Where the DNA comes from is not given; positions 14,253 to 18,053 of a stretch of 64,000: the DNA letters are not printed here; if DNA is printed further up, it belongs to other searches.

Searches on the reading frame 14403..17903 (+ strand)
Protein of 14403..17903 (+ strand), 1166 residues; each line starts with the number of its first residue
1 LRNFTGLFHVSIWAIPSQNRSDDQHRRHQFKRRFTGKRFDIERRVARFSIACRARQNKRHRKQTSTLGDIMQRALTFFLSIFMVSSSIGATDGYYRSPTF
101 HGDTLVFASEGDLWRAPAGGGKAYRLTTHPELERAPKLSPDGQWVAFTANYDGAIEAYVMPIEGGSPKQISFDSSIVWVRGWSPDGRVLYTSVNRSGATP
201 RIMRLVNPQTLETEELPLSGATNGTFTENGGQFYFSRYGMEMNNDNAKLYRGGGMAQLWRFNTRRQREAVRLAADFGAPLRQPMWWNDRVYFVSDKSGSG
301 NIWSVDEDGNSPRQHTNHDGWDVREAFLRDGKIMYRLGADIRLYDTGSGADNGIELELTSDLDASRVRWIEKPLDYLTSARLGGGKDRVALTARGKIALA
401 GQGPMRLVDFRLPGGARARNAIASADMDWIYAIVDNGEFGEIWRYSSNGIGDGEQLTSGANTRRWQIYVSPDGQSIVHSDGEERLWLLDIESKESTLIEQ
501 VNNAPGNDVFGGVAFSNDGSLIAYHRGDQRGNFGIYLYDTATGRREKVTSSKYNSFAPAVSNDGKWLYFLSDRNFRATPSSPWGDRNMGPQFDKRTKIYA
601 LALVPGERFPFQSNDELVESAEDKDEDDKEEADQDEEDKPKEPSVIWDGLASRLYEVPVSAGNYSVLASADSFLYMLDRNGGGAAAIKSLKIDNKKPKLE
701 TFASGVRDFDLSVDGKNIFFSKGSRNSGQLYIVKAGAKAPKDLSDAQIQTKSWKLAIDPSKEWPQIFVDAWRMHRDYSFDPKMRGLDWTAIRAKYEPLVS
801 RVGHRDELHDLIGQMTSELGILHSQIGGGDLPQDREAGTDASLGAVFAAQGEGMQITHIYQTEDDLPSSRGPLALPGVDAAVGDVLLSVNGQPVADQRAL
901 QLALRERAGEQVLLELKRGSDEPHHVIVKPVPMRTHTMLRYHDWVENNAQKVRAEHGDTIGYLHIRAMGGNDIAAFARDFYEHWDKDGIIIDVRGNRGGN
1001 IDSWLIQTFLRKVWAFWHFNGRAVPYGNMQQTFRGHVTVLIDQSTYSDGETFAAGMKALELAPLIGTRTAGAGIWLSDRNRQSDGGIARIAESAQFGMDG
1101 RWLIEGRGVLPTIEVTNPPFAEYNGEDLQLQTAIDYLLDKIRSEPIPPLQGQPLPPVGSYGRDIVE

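Call 17: search_protein_families(library=pfam, proteins=[window:14403-17903:+], max_evalue=0.0001)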
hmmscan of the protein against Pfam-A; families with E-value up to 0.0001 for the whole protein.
window:14403-17903:+ (1166 aa): 5 families
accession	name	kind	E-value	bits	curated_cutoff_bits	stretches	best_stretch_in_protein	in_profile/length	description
PF03572.23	Peptidase_S41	-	2.3e-26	92.8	24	1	960-1115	2-165/165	Peptidase family S41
PF07676.18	PD40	-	8.4e-20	70.7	20.9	1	546-574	2-30/38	WD40-like Beta Propeller Repeat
PF14684.11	Tricorn_C1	-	5.2e-19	68.4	24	1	759-816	1-58/59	Tricorn protease C1 domain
PF14685.13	PDZ_Tricorn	-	1.4e-14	54.2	25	1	843-928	3-88/88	Tricorn protease PDZ domain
PF00930.27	DPPIV_N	-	3.1e-06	26.6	22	0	181-322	190-330/354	Dipeptidyl peptidase IV (DPP IV) N-terminal region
